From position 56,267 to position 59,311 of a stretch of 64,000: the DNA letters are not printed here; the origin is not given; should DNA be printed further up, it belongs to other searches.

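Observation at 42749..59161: One ~16.4-kb adhesin-like coding unit (~5,470 codons) built from Ig-like domains, an FG-GAP propeller and MBG-type repeats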

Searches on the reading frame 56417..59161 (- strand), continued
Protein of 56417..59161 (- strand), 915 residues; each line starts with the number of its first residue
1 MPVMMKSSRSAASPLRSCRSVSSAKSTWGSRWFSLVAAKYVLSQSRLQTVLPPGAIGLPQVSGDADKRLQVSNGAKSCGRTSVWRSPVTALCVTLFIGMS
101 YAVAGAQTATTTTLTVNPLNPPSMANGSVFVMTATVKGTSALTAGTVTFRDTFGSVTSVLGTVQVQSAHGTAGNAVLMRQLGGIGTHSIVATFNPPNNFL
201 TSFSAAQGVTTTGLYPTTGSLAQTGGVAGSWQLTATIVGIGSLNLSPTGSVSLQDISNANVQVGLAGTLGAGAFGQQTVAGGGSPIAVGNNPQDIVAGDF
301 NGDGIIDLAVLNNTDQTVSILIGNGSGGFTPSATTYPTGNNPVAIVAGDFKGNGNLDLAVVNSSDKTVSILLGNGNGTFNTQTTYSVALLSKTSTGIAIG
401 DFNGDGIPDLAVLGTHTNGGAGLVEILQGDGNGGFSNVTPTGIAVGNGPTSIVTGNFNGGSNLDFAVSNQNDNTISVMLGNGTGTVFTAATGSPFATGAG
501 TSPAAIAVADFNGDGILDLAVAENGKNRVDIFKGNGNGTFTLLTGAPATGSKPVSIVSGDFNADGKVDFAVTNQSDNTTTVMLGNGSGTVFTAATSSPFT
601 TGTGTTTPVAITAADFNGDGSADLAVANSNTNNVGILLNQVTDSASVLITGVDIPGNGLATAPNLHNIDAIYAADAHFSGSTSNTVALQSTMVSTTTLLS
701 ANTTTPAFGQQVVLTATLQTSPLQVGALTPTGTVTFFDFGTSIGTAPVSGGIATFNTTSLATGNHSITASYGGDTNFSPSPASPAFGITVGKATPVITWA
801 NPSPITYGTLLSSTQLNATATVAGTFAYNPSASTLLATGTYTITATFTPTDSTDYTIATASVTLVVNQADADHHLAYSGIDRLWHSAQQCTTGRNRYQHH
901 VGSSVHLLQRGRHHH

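Call 18: find_encoding_contigs(protein=P0009, flank=10000, max_places=2)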
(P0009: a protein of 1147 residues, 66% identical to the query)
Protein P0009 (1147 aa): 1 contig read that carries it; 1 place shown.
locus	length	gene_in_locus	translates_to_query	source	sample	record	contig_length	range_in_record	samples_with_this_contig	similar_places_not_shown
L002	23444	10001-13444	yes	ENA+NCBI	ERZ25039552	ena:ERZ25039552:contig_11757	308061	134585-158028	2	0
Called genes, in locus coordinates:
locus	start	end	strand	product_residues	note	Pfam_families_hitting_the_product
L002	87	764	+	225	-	PF00239:Resolvase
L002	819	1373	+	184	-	PF13408:Zn_ribbon_recom (weak)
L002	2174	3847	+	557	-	PF13620:CarboxypepD_reg, PF13715:CarbopepD_reg_2 (weak), PF07715:Plug (weak), PF25183:OMP_b-brl_4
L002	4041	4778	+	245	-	PF00593:TonB_dep_Rec_b-barrel, PF25183:OMP_b-brl_4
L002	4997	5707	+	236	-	PF25183:OMP_b-brl_4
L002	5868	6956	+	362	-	PF05426:Alginate_lyase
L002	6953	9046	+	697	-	PF05426:Alginate_lyase, PF07940:Hepar_II_III_C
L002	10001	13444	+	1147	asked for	PF16640:Big_3_5 (weak), PF01839:FG-GAP (faint), PF13517:FG-GAP_3, PF16640:Big_3_5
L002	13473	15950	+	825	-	PF15780:ASH (faint), PF22067:Cep192_D3 (faint), PF24507:Ig_CFAP65_4th (faint), PF25249:Ig_CFAP65_7th (faint), PF22065:Cep192_D7 (faint), PF22544:HYDIN_VesB_CFA65-like_Ig (faint), PF18676:MBG_2, PF18676:MBG_2, +3 more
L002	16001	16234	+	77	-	PF18676:MBG_2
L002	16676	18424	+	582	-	PF15780:ASH (faint), PF22065:Cep192_D7 (faint), PF22067:Cep192_D3 (faint), PF22544:HYDIN_VesB_CFA65-like_Ig (faint), PF24507:Ig_CFAP65_4th (faint), PF25249:Ig_CFAP65_7th (faint), PF13619:KTSC (faint), PF18676:MBG_2, +1 more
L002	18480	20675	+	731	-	PF18676:MBG_2, PF14399:BtrH_N (faint), PF15780:ASH (faint), PF22065:Cep192_D7 (faint), PF25249:Ig_CFAP65_7th (faint), PF25850:PelX_Ig (faint), PF19766:DUF6253 (faint), PF18676:MBG_2, +7 more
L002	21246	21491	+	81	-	-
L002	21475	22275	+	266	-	PF14399:BtrH_N (faint), PF22067:Cep192_D3 (faint), PF25249:Ig_CFAP65_7th (faint), PF15780:ASH (faint), PF22544:HYDIN_VesB_CFA65-like_Ig (faint), PF24291:Ig_CFAP65 (faint), PF24507:Ig_CFAP65_4th (faint), PF25248:Ig_CFAP65_8th (faint), +1 more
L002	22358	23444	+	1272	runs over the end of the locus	-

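Call 19: find_encoding_contigs(protein=P0006, flank=10000, max_places=2)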
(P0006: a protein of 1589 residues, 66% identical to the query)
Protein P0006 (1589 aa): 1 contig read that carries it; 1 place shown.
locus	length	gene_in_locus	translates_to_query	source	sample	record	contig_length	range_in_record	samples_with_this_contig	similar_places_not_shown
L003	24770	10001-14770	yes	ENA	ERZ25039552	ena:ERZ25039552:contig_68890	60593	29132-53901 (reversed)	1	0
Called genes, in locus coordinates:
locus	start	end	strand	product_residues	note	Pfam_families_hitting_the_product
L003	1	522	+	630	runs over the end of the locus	PF00263:Secretin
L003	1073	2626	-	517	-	PF08666:SAF (weak), PF04295:GD_AH_second, PF20629:GD_AH_C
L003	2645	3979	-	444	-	PF13378:MR_MLE_C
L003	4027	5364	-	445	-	PF07690:MFS_1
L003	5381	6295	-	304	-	PF00701:DHDPS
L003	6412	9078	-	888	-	-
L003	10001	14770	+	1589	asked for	PF16640:Big_3_5, PF01839:FG-GAP (faint), PF13517:FG-GAP_3, PF16640:Big_3_5, PF18676:MBG_2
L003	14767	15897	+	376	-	-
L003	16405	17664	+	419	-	-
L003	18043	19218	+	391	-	PF18676:MBG_2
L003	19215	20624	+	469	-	-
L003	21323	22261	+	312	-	-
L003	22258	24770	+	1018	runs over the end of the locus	-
